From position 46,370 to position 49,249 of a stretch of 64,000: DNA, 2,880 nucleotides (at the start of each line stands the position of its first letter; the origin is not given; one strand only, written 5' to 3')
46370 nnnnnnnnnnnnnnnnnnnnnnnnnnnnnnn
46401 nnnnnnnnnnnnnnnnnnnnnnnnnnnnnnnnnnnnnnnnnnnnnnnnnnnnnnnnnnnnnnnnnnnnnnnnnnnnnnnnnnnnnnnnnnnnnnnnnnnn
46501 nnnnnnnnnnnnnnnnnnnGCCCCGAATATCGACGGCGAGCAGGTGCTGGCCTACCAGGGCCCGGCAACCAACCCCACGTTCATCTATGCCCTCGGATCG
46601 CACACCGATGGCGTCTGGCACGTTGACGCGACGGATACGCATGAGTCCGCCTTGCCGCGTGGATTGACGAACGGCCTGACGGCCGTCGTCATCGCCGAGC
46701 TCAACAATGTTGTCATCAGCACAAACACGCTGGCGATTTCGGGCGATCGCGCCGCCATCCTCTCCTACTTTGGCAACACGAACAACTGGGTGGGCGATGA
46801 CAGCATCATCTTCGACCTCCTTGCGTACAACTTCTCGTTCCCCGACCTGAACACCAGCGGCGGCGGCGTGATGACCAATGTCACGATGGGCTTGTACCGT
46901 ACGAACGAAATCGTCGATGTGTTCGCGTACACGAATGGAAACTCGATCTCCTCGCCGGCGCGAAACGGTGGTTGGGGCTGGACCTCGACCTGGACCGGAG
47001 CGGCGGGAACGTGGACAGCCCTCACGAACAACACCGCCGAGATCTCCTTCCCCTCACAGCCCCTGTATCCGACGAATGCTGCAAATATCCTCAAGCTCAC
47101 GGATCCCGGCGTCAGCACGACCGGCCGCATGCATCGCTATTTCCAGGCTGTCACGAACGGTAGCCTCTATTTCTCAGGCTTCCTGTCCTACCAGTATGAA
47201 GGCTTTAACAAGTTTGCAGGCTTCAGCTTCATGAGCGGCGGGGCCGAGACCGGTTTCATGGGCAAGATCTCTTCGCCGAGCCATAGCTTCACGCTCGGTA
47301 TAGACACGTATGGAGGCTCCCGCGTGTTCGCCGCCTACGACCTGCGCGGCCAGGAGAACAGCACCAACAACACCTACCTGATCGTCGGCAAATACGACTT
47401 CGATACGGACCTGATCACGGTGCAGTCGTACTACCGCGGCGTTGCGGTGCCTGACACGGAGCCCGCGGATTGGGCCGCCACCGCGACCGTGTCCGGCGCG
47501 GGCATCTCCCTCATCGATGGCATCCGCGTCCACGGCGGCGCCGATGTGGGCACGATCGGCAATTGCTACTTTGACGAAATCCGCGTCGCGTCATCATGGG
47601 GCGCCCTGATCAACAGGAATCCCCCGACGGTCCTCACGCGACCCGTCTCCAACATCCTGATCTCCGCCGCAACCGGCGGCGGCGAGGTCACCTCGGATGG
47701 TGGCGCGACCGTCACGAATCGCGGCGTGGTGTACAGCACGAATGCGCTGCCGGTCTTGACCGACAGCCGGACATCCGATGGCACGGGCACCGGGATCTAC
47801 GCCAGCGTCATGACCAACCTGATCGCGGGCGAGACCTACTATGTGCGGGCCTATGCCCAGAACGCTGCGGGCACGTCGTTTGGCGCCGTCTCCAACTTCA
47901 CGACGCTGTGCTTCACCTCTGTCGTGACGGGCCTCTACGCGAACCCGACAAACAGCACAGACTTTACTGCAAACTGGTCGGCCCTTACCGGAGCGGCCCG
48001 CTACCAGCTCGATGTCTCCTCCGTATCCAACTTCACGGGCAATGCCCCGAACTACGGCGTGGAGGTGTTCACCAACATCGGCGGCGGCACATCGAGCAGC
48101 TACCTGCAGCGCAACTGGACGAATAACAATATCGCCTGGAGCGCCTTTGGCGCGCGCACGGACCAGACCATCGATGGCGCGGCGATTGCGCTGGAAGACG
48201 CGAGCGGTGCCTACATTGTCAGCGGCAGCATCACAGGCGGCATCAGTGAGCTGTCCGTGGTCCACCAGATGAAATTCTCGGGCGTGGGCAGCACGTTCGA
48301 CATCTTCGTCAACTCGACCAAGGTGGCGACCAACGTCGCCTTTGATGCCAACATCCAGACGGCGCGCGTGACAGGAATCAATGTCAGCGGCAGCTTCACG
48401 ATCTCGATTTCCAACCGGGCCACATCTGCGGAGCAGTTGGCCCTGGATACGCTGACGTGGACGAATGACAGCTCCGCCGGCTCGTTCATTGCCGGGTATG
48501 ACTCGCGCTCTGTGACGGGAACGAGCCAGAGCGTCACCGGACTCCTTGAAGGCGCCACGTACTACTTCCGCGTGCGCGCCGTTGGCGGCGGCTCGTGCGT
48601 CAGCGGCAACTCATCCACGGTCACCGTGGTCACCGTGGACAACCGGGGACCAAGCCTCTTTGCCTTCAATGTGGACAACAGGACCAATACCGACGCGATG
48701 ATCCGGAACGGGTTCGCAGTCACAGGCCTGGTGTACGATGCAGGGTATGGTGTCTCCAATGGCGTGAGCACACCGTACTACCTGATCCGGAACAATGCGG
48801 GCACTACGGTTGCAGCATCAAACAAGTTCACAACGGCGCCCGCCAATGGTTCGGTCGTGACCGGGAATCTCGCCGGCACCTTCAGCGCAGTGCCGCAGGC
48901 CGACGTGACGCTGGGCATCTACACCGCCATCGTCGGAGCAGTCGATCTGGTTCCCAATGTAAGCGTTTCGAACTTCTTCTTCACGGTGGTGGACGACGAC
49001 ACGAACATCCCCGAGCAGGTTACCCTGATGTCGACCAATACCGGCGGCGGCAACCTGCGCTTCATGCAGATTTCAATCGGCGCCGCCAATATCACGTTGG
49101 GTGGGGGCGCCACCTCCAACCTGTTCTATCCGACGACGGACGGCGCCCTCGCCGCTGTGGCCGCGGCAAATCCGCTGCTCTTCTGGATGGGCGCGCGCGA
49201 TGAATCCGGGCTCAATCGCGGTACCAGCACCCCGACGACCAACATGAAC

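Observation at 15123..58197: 43-kb locus of three tandem secreted mega-proteins plus a coupled small protein that together carry PLD(HKD), EEP and LTD/Calx-beta modules: a candidate undescribed cell-surface nuclease/adhesion system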

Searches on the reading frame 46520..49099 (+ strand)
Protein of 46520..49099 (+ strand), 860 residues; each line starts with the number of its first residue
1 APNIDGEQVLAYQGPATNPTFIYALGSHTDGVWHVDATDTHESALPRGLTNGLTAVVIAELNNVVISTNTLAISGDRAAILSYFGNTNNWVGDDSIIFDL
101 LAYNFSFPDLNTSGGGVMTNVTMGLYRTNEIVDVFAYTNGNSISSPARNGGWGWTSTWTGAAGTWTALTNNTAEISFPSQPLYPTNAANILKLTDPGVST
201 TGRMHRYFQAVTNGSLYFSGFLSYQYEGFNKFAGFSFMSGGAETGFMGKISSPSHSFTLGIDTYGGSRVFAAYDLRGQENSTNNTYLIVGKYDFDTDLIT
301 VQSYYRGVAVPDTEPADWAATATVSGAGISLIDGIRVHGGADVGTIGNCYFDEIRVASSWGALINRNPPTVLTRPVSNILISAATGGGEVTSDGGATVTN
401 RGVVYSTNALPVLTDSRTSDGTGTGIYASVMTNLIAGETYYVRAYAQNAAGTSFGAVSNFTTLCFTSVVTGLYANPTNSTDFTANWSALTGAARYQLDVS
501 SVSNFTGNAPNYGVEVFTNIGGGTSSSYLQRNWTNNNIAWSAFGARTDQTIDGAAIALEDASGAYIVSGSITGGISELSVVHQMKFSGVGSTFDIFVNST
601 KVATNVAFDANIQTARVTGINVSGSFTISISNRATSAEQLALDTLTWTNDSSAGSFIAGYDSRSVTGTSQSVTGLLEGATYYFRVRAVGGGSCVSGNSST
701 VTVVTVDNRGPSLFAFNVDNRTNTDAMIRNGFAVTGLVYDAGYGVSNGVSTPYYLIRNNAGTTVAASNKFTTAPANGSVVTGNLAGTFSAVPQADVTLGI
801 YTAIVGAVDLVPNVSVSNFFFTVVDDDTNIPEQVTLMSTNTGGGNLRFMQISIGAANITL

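Call 6: search_protein_families(library=pfam, proteins=[window:46520-49099:+], max_evalue=0.01)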
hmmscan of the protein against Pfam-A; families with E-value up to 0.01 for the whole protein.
window:46520-49099:+ (860 aa): 2 families
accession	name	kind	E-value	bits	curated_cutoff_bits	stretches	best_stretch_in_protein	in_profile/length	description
PF00041.27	fn3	-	0.00011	22.7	25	0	652-691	41-72/84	Fibronectin type III domain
PF16656.11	Pur_ac_phosph_N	-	0.0031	18.5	30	0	660-698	53-86/93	Purple acid Phosphatase, N-terminal domain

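Call 9: search_protein_families(library=ncbifam, proteins=[window:46520-49099:+], max_evalue=0.01)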
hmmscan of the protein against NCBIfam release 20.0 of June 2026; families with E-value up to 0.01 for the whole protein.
window:46520-49099:+ (860 aa): 0 families
